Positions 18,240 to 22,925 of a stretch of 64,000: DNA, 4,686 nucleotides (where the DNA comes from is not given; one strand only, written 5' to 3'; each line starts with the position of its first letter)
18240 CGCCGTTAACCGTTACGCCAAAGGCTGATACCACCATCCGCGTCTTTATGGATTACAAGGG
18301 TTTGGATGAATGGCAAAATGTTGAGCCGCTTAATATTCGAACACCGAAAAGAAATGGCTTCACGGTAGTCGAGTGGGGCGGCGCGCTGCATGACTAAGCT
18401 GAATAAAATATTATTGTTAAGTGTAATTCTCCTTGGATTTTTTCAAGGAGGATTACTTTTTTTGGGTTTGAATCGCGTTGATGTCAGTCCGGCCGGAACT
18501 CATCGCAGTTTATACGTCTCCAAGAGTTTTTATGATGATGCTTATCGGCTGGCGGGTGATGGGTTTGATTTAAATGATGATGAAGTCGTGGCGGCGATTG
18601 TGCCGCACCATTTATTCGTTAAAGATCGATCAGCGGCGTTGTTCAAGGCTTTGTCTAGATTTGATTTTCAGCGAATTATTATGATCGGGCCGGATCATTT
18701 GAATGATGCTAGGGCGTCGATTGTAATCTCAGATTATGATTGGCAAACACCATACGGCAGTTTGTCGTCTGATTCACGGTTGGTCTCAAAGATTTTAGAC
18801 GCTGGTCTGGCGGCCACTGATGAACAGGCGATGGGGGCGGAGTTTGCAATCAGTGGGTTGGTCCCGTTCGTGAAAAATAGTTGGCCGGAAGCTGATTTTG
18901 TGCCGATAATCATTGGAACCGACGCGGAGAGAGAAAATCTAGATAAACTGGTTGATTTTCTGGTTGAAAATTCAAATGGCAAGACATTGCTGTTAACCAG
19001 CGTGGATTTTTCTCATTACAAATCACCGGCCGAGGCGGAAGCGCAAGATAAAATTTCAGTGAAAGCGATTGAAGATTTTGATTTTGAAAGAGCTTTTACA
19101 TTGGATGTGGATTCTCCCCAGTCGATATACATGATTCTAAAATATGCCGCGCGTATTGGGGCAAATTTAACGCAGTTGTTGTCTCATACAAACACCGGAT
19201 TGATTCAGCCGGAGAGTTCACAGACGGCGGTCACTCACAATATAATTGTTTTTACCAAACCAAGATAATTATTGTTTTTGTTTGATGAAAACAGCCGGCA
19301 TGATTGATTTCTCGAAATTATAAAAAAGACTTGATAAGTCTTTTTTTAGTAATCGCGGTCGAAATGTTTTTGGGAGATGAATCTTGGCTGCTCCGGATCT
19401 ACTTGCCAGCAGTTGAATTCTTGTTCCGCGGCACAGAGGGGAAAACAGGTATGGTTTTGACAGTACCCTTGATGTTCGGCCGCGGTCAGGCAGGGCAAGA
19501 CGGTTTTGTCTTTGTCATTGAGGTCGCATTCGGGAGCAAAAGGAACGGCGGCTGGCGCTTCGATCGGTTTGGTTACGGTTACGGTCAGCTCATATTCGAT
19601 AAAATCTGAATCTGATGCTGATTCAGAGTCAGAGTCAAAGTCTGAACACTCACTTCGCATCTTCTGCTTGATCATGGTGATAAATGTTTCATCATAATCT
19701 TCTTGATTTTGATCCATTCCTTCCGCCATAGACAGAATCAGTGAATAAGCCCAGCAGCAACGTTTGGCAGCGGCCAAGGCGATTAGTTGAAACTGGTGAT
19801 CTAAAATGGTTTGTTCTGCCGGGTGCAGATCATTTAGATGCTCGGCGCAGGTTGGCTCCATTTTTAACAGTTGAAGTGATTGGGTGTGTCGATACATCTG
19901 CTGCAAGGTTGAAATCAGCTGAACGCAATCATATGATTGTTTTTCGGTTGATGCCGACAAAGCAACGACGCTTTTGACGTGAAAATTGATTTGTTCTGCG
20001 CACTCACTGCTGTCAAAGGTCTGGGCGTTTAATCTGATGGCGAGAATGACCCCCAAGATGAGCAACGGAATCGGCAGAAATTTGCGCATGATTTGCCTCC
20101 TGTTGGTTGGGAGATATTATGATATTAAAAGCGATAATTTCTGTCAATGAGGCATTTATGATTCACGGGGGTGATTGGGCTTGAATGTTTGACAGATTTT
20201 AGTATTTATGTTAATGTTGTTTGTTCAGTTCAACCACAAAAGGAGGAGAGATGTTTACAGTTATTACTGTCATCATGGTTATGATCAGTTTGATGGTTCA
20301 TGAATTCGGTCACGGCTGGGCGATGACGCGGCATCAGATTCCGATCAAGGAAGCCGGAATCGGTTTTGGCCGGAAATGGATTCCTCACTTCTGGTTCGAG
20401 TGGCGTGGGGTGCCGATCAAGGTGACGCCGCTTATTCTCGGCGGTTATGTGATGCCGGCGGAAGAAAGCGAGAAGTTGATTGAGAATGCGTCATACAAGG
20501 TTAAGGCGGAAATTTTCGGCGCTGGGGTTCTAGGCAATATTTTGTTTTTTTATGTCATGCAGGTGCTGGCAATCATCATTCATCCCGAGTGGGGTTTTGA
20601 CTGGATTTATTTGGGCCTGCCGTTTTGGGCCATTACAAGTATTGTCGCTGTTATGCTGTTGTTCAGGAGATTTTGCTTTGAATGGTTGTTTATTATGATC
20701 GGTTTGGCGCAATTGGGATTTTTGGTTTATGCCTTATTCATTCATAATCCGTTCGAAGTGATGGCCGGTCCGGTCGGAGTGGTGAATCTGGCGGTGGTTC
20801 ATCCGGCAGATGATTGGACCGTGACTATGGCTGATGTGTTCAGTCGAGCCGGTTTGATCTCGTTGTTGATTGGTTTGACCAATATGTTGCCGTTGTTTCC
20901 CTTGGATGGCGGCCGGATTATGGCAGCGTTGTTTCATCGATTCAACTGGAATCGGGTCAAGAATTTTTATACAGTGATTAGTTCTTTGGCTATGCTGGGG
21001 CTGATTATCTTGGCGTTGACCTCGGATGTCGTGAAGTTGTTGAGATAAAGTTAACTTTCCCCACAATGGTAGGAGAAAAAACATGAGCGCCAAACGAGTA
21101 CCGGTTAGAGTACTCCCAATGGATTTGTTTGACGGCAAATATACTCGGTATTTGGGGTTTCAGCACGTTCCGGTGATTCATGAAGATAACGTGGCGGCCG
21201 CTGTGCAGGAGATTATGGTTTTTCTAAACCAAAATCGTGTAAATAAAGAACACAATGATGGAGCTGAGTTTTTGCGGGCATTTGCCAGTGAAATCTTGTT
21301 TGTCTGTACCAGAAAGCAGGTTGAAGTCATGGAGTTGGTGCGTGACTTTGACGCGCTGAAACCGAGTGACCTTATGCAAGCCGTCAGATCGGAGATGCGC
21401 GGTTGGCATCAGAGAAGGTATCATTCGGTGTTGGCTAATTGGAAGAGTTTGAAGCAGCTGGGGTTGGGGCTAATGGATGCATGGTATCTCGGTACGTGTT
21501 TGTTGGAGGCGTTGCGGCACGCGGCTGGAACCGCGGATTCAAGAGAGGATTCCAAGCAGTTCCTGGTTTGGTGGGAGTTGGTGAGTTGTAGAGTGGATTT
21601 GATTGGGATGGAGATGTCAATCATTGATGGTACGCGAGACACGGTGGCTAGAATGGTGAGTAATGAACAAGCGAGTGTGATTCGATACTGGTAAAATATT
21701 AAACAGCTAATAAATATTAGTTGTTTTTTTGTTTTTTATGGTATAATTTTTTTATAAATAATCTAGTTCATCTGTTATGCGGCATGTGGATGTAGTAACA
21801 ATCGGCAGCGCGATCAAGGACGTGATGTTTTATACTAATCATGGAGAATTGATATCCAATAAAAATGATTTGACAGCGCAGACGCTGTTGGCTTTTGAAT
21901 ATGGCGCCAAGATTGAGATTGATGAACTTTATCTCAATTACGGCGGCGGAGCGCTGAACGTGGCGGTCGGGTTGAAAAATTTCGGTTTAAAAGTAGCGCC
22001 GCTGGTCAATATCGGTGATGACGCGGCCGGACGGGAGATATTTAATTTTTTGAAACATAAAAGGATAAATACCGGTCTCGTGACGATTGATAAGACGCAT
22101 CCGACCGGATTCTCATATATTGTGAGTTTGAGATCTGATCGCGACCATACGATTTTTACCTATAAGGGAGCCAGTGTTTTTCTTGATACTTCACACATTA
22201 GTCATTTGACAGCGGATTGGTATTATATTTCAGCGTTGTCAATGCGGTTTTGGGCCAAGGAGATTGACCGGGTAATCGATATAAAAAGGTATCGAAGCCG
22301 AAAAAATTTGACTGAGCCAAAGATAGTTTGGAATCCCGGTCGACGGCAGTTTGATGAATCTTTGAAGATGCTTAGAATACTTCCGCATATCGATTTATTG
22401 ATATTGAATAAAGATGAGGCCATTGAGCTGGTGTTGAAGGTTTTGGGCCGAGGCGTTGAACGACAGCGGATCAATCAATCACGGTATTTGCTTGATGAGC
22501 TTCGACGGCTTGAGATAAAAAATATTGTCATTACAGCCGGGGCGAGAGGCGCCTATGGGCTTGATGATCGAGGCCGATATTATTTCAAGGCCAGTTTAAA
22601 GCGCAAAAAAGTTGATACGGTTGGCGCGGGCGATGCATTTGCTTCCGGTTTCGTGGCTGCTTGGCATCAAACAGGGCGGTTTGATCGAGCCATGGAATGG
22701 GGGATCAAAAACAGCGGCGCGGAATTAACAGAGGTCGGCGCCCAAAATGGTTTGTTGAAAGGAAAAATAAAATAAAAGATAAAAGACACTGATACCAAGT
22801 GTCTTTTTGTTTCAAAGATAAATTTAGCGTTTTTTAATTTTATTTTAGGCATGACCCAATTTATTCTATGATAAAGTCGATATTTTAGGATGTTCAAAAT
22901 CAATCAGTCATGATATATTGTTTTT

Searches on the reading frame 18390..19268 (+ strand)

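Call 74: search_protein_families(library=pfam, proteins=[window:18390-19268:+], max_evalue=0.00001)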
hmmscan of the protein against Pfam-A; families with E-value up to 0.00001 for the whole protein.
window:18390-19268:+ (292 aa): 1 family
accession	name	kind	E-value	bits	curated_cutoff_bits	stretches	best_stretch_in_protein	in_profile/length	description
PF01875.22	Memo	-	3.6e-20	72.7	27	1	72-276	39-260/269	Memo-like protein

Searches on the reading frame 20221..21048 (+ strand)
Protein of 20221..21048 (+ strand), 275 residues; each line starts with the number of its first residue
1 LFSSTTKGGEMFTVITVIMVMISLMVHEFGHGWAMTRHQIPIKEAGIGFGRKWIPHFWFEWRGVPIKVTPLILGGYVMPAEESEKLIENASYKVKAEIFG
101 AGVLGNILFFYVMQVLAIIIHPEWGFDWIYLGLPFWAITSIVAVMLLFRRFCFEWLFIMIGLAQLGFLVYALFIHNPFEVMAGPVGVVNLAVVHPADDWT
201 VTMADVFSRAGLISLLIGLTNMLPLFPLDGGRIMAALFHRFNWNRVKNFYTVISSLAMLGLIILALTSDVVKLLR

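Call 75: search_protein_families(library=pfam, proteins=[window:20221-21048:+], max_evalue=0.00001)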
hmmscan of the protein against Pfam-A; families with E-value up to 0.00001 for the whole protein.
window:20221-21048:+ (275 aa): 1 family
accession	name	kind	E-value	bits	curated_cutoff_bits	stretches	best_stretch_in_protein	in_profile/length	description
PF02163.28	Peptidase_M50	-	3.2e-28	99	27.2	1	16-261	2-217/221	Peptidase family M50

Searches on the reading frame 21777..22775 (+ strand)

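Call 75: search_protein_families(library=pfam, proteins=[window:21777-22775:+], max_evalue=0.00001)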
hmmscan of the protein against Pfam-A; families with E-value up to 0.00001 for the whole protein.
window:21777-22775:+ (332 aa): 1 family
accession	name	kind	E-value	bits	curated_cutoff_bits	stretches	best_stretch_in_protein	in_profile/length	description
PF00294.29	PfkB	-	3.5e-36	125.5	25.8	1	38-325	15-298/302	pfkB family carbohydrate kinase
